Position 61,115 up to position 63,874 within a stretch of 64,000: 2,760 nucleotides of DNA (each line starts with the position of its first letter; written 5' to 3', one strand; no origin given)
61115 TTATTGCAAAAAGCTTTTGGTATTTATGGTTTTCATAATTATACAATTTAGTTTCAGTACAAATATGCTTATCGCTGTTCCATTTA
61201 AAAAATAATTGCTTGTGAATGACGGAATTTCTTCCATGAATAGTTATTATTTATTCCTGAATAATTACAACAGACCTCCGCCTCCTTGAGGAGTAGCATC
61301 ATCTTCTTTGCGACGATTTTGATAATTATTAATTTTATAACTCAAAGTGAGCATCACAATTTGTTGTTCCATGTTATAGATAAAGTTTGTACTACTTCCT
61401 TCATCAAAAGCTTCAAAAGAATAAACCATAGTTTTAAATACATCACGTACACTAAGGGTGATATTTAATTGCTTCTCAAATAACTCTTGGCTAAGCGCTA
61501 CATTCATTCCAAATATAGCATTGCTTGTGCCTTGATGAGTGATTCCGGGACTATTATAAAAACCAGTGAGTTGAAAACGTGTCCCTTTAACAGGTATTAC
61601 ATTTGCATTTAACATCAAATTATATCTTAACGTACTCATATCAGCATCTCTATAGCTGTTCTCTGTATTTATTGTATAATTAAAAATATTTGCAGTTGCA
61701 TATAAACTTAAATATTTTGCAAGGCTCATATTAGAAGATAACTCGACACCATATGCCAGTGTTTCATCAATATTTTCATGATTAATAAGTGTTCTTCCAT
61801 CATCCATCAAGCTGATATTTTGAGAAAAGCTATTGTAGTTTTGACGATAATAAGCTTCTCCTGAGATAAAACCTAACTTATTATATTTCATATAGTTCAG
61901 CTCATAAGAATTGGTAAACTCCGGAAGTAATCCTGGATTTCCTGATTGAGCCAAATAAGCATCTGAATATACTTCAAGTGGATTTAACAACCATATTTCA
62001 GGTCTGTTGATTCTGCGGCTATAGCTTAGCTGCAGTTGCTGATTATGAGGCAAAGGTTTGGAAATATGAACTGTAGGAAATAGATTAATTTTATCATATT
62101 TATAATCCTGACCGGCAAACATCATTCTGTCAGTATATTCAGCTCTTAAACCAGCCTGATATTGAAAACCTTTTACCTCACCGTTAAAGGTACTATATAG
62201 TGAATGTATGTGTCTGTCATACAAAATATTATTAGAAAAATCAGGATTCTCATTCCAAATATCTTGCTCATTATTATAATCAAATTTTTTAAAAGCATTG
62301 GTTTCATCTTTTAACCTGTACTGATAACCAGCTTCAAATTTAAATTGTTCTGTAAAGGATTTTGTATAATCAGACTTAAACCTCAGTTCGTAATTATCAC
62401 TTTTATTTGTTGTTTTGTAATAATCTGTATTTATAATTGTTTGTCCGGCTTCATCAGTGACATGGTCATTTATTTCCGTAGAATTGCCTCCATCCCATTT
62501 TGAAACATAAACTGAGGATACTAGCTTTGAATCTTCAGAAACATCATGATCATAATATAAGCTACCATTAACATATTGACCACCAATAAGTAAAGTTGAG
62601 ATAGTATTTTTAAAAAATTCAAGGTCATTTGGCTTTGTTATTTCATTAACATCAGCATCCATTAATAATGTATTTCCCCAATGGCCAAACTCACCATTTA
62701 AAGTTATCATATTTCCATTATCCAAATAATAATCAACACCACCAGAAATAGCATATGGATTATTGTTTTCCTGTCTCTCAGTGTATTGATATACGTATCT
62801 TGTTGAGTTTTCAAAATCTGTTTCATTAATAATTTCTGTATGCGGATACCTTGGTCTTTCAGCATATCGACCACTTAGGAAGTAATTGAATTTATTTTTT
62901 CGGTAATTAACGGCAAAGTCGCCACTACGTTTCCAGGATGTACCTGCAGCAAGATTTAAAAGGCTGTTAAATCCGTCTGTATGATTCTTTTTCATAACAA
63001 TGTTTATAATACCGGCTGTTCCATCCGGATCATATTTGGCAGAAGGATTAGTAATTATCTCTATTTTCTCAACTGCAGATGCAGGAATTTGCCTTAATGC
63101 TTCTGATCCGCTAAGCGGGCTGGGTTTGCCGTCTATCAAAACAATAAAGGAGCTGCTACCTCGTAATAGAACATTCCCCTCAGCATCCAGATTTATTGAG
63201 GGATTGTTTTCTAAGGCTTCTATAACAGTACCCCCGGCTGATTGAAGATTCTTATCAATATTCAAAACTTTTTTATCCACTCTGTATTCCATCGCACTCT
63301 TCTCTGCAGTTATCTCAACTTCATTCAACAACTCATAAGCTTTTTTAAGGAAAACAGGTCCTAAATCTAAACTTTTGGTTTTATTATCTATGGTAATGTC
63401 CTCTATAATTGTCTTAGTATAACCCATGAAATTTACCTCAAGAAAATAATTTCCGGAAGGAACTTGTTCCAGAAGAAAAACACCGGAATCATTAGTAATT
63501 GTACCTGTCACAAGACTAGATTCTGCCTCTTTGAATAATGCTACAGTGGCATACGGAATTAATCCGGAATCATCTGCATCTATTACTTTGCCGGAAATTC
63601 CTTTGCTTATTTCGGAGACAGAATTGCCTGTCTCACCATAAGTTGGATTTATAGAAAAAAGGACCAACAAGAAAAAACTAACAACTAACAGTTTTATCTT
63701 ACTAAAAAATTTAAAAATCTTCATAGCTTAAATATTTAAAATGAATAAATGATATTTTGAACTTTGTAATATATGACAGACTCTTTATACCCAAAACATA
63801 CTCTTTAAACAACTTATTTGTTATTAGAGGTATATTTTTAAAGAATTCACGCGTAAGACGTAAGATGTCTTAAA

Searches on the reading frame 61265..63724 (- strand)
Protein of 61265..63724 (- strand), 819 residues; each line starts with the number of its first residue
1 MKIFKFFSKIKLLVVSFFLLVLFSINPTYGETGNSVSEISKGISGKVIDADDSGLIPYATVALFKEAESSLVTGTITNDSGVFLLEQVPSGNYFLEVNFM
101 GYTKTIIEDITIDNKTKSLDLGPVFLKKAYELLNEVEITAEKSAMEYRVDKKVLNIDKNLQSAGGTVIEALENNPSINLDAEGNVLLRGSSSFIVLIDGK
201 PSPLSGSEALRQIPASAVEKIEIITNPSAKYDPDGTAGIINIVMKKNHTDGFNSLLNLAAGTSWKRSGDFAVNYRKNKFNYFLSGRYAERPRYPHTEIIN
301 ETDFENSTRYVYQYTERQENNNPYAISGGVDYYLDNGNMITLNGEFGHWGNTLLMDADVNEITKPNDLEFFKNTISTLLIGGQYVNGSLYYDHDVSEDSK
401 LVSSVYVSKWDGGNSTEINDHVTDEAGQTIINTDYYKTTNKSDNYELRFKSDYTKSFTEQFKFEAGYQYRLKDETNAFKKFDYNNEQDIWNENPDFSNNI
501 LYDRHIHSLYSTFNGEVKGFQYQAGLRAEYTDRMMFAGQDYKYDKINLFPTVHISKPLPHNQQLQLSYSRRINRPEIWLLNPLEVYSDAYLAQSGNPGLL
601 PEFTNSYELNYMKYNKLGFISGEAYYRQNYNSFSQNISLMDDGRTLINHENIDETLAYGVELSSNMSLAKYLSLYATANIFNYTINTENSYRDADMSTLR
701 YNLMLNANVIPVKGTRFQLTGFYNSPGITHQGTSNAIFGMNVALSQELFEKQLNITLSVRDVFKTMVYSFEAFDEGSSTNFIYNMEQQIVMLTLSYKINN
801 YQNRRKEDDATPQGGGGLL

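Call 35: search_protein_families(library=pfam, proteins=[window:61265-63724:-], max_evalue=0.1)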
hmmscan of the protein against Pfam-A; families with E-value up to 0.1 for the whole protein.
window:61265-63724:- (819 aa): 7 families
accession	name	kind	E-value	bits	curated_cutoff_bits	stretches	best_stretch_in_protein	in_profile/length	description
PF14905.12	OMP_b-brl_3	-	2.5e-88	297.3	27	1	397-796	6-408/408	Outer membrane protein beta-barrel family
PF13620.12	CarboxypepD_reg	-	3.1e-12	47.1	32.3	1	43-117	2-75/82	Carboxypeptidase regulatory-like domain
PF00593.30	TonB_dep_Rec_b-barrel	-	1.4e-11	45.4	27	1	334-698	9-362/436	TonB dependent receptor-like, beta-barrel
PF13715.12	CarbopepD_reg_2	-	1.3e-10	41.6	32.2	1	43-136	1-86/88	CarboxypepD_reg-like domain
PF07715.20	Plug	-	1.9e-07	32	23.9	1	161-239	19-107/107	TonB-dependent Receptor Plug Domain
PF09430.16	EMC7_beta-sandw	-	0.0044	17.7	26.6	1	59-103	10-51/122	ER membrane protein complex subunit 7, beta-sandwich domain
PF17210.9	SdrD_B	-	0.059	14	29.7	1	49-106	18-74/112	SdrD B-like domain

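Call 49: search_protein_families(library=ncbifam, proteins=[window:61265-63724:-], max_evalue=0.01)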
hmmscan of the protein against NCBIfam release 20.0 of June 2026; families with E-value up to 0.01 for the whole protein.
window:61265-63724:- (819 aa): 1 family
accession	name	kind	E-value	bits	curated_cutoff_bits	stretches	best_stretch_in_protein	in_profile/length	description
TIGR01779.1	TonB-B12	equivalog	3.5e-07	29.2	599.7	1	185-275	89-183/614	TonB-dependent vitamin B12 receptor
